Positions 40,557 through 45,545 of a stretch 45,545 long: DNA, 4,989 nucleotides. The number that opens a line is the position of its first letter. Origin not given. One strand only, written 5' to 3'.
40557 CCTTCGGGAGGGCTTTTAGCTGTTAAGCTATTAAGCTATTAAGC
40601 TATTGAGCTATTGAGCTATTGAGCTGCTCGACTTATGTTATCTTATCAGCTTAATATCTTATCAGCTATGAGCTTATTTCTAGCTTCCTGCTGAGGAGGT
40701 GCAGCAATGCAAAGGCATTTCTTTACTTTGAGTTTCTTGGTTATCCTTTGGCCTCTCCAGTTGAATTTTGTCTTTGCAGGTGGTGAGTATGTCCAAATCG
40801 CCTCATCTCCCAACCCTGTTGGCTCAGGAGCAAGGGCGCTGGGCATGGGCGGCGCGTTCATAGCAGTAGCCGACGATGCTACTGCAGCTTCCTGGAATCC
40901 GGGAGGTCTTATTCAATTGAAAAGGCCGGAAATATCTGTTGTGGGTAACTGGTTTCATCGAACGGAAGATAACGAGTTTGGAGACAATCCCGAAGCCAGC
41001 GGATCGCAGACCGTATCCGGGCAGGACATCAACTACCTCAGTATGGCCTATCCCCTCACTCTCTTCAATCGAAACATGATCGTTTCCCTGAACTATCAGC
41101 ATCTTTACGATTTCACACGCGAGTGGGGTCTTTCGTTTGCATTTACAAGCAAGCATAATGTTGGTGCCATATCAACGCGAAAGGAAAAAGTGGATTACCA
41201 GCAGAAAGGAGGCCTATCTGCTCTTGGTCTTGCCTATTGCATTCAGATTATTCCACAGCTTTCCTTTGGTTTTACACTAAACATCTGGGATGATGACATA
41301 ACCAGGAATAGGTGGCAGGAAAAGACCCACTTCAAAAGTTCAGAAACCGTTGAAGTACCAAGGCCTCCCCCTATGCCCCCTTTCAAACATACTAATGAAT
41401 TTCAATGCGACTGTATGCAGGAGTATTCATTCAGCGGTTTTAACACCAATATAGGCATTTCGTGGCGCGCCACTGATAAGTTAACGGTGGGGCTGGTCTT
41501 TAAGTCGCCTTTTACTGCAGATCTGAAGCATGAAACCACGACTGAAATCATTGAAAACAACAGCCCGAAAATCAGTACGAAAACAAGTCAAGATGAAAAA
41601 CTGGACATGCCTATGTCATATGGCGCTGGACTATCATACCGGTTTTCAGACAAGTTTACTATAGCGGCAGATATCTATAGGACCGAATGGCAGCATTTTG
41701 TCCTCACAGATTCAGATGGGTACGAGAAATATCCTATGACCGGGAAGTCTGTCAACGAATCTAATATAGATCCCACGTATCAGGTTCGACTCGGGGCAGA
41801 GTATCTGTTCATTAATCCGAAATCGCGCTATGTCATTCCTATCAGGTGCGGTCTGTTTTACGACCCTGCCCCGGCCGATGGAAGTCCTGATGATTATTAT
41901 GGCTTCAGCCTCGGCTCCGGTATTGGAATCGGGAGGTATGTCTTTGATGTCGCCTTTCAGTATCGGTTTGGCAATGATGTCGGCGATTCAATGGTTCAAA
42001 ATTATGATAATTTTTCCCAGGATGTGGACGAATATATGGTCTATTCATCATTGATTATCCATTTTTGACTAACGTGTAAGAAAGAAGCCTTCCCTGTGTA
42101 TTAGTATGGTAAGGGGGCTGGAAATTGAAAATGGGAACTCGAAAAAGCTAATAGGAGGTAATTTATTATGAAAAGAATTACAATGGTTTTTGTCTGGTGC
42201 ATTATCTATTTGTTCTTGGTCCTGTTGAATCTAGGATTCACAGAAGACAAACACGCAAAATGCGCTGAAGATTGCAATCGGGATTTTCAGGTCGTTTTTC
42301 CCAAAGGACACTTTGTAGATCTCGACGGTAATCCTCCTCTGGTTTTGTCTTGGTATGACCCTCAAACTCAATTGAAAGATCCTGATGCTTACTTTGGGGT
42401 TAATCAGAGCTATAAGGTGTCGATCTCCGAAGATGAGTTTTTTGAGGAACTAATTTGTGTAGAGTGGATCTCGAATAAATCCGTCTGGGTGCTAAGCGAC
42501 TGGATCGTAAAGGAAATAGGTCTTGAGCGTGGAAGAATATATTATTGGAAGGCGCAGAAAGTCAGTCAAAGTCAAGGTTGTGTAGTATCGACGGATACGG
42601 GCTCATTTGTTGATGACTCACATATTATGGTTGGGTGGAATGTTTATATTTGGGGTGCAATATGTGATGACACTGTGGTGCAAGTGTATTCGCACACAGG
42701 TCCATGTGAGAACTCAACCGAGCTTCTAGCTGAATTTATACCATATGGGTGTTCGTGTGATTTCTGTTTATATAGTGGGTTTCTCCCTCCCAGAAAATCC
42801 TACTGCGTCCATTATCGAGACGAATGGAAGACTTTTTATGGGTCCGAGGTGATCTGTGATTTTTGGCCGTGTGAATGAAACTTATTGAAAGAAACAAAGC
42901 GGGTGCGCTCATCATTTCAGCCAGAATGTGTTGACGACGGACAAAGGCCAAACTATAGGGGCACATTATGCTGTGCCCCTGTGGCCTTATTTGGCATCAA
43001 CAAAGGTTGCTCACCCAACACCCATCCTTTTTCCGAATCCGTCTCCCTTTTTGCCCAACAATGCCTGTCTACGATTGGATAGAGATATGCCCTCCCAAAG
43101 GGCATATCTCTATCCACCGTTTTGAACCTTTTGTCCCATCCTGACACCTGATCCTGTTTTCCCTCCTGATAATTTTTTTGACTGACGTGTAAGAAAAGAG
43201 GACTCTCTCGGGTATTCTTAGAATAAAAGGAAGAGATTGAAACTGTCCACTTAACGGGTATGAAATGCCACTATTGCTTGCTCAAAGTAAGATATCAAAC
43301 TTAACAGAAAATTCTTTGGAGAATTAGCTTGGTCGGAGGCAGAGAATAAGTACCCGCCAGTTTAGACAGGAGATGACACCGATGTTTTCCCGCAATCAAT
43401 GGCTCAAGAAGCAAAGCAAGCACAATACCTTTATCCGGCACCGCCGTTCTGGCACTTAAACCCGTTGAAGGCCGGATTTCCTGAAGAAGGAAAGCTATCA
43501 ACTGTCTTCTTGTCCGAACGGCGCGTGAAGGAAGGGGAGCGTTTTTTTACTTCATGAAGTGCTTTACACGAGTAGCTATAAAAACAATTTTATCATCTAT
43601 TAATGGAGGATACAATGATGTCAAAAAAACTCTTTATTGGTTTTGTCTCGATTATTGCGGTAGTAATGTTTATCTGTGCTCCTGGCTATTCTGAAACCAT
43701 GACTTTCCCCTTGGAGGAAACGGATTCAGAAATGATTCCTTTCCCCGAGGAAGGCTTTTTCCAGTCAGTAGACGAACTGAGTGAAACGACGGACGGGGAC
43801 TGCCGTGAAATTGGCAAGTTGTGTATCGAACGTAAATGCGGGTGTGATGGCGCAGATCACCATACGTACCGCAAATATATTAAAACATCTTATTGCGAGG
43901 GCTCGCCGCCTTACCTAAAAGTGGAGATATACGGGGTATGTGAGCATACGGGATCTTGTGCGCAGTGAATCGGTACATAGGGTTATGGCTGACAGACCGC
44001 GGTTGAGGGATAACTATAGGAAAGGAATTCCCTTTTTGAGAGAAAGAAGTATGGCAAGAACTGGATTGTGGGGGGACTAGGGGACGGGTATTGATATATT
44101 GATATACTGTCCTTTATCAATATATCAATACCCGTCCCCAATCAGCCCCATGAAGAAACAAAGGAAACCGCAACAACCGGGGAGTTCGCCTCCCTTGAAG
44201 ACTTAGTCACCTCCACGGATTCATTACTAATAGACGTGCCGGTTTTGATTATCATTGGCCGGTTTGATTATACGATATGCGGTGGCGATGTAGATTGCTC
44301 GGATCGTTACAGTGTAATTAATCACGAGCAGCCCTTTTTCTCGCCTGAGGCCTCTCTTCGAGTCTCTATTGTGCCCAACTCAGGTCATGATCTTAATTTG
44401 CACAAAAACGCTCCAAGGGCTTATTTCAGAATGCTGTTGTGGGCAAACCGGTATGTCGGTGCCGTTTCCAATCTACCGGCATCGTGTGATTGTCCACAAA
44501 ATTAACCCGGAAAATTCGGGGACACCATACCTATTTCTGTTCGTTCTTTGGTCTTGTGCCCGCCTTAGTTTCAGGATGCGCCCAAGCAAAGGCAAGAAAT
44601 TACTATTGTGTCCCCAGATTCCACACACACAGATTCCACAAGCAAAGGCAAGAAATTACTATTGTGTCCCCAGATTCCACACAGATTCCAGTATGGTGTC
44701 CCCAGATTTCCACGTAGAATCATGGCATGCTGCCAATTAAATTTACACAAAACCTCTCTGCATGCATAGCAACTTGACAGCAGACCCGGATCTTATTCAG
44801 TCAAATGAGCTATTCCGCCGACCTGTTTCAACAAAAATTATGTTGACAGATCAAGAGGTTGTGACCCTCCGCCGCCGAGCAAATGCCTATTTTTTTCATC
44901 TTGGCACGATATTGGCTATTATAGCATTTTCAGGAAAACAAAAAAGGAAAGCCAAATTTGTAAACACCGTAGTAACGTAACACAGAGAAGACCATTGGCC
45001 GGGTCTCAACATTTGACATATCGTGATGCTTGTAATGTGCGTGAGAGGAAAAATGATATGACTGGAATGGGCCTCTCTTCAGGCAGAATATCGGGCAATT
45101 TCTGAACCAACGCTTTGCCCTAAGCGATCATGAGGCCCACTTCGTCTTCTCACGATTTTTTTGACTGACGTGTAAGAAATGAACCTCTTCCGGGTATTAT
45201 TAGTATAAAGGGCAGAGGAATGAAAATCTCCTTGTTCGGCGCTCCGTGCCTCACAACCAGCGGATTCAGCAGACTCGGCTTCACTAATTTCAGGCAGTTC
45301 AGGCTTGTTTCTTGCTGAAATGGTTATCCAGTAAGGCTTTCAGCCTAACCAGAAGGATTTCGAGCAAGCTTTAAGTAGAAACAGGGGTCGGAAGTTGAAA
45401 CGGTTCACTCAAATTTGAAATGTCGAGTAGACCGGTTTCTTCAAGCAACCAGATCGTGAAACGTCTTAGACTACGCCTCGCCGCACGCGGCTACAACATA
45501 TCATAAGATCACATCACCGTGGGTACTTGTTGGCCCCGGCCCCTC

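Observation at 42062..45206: A 22-nt box, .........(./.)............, occurs three times with a conserved downstream architecture: candidate regulon promoter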

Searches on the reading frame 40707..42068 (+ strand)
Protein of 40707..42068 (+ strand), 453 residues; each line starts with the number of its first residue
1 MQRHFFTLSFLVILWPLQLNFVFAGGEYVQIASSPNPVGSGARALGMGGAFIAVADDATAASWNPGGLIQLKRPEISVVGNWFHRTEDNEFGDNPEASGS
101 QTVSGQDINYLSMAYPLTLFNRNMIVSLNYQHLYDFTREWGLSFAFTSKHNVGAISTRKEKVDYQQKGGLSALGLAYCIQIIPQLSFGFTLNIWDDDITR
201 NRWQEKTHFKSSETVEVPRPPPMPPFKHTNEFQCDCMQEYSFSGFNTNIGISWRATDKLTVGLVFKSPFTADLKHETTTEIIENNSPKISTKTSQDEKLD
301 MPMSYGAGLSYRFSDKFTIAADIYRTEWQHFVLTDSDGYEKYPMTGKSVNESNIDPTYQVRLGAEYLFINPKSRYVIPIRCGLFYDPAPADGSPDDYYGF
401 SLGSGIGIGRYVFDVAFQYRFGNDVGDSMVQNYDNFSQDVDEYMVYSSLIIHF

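Call 7: search_protein_families(library=pfam, proteins=[window:40707-42068:+], max_evalue=0.01)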
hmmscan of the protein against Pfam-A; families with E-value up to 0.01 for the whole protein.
window:40707-42068:+ (453 aa): 1 family
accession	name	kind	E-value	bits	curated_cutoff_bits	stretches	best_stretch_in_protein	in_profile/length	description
PF03349.22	Toluene_X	-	2.4e-16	59.7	29.7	1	24-425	10-387/421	Outer membrane protein transport protein (OMPP1/FadL/TodX)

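Call 47: search_protein_families(library=ncbifam, proteins=[window:40707-42068:+], max_evalue=0.01)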
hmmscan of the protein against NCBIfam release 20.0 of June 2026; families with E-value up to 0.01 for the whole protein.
window:40707-42068:+ (453 aa): 5 families
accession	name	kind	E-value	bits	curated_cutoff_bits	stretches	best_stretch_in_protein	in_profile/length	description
NF053685.1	BamG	equivalog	2.7e-25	89.3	250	1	43-423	24-368/397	BamG family beta-barrel-assembly machinery protein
NF033709.1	PorV_fam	subfamily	1.9e-13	50.7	90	2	39-85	10-58/326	PorV/PorQ family protein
NF052325.1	PorVQ2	equivalog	1.1e-09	37.6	325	1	38-73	32-67/354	putative type IX sorting system protein PorV2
NF007988.0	PRK10716.1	equivalog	1.6e-05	23.8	585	1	50-389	41-365/435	long-chain fatty acid transporter FadL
NF050080.1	pilus_FilD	exception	0.0095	14.2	970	0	223-281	267-322/549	putative pilus system OmpP1/FadL family transporter FilD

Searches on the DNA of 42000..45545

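Call 48: search_rna_families(source=window, start=42000, end=45545, threshold=evalue, max_evalue=1)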
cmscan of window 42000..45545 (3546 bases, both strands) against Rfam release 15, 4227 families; matches with E-value up to 1: 3.
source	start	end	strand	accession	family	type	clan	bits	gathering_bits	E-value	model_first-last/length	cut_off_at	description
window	44069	44150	+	RF03980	mir-2012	Gene; miRNA;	-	29.8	90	0.0056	1-84/84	no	mir-2012 microRNA precursor family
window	44081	44140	+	RF03918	mir-4922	Gene; miRNA;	-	26.1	82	0.15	1-65/65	no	mir-4922 microRNA precursor family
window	44075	44145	+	RF04164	MIR1507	Gene; miRNA;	-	20.8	73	0.27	1-107/107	no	MIR1507 microRNA precursor family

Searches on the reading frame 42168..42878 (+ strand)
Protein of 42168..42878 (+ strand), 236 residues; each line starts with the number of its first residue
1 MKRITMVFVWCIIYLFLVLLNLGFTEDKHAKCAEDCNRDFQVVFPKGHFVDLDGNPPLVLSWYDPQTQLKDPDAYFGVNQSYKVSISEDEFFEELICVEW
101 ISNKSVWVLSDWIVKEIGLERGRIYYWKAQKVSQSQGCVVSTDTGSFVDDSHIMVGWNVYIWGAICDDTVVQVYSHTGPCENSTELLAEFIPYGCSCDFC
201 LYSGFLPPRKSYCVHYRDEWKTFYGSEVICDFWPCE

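Call 7: search_protein_families(library=pfam, proteins=[window:42168-42878:+], max_evalue=0.01)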
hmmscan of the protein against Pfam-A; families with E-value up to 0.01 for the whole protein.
window:42168-42878:+ (236 aa): 0 families

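Call 9: find_encoding_contigs(protein=window:42168-42878:+, flank=10000, max_places=6)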
Protein window:42168-42878:+ (236 aa): 9 contigs read that carry it; 5 places shown.
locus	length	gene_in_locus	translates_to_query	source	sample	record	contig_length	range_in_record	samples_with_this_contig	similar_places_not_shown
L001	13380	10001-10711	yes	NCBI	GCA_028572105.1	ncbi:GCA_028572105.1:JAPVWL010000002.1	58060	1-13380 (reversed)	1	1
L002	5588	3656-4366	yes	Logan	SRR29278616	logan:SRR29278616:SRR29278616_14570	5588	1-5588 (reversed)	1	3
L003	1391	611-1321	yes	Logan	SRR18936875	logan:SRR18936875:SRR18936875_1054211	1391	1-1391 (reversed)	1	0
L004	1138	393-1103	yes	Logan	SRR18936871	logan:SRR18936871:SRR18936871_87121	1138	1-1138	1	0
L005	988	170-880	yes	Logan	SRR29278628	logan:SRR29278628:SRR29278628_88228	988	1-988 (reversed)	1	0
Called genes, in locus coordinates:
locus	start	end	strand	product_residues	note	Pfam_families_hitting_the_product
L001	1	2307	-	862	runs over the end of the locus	PF02861:Clp_N, PF23569:NBD_SMAX1, PF00004:AAA, PF17871:AAA_lid_9, PF00004:AAA, PF07724:AAA_2, PF07728:AAA_5, PF10431:ClpB_D2-small, +7 more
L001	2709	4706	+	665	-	PF09136:Glucodextran_B (faint)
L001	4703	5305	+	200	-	PF08281:Sigma70_r4_2, PF04545:Sigma70_r4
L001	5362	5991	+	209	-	PF13490:zf-HC2 (weak)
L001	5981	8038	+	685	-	PF03568:Separin_C (faint), PF12770:CHAT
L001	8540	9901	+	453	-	PF03349:Toluene_X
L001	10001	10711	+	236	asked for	-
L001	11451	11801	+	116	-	-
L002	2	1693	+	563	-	?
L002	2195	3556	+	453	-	PF03349:Toluene_X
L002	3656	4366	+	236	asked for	-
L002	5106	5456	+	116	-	-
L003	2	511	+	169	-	?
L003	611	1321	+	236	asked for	-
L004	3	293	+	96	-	?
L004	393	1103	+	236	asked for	-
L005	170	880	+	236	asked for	-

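Call 47: search_protein_families(library=ncbifam, proteins=[window:42168-42878:+], max_evalue=0.01)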
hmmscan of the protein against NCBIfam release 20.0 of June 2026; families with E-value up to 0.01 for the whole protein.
window:42168-42878:+ (236 aa): 0 families

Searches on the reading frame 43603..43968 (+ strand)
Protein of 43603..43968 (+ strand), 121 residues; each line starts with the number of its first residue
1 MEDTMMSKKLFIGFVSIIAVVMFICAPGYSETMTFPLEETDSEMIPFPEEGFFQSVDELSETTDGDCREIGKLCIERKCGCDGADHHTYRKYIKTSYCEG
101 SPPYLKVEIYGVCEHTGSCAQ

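Call 7: search_protein_families(library=pfam, proteins=[window:43603-43968:+], max_evalue=0.01)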
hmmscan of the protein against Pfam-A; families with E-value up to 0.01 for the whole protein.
window:43603-43968:+ (121 aa): 0 families

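Call 47: search_protein_families(library=ncbifam, proteins=[window:43615-43968:+], max_evalue=0.01)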
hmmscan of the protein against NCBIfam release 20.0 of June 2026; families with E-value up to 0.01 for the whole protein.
window:43615-43968:+ (117 aa): 0 families

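Call 68: find_encoding_contigs(protein=window:43618-43968:+, flank=10000, max_places=10)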
Protein window:43618-43968:+ (116 aa): 8 contigs read that carry it; 4 places shown.
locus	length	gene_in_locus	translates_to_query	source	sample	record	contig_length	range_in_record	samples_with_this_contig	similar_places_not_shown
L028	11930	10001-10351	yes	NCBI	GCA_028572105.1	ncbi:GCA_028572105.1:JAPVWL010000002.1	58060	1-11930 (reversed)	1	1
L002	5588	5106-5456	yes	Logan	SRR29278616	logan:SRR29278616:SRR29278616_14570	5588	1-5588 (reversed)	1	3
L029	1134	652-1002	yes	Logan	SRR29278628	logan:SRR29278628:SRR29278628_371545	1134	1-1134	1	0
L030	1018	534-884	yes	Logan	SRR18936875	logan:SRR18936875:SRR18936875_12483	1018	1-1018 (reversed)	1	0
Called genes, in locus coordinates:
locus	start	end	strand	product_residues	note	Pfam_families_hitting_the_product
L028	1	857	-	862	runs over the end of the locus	PF02861:Clp_N, PF23569:NBD_SMAX1, PF00004:AAA, PF17871:AAA_lid_9, PF00004:AAA, PF07724:AAA_2, PF07728:AAA_5, PF10431:ClpB_D2-small, +7 more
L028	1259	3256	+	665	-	PF09136:Glucodextran_B (faint)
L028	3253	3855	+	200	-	PF08281:Sigma70_r4_2, PF04545:Sigma70_r4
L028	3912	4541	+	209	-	PF13490:zf-HC2 (weak)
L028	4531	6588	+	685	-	PF03568:Separin_C (faint), PF12770:CHAT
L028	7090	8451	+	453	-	PF03349:Toluene_X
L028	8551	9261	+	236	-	-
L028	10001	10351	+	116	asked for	-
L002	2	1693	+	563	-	?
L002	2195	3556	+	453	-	PF03349:Toluene_X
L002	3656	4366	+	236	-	-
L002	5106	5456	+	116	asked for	-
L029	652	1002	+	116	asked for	-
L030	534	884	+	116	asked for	-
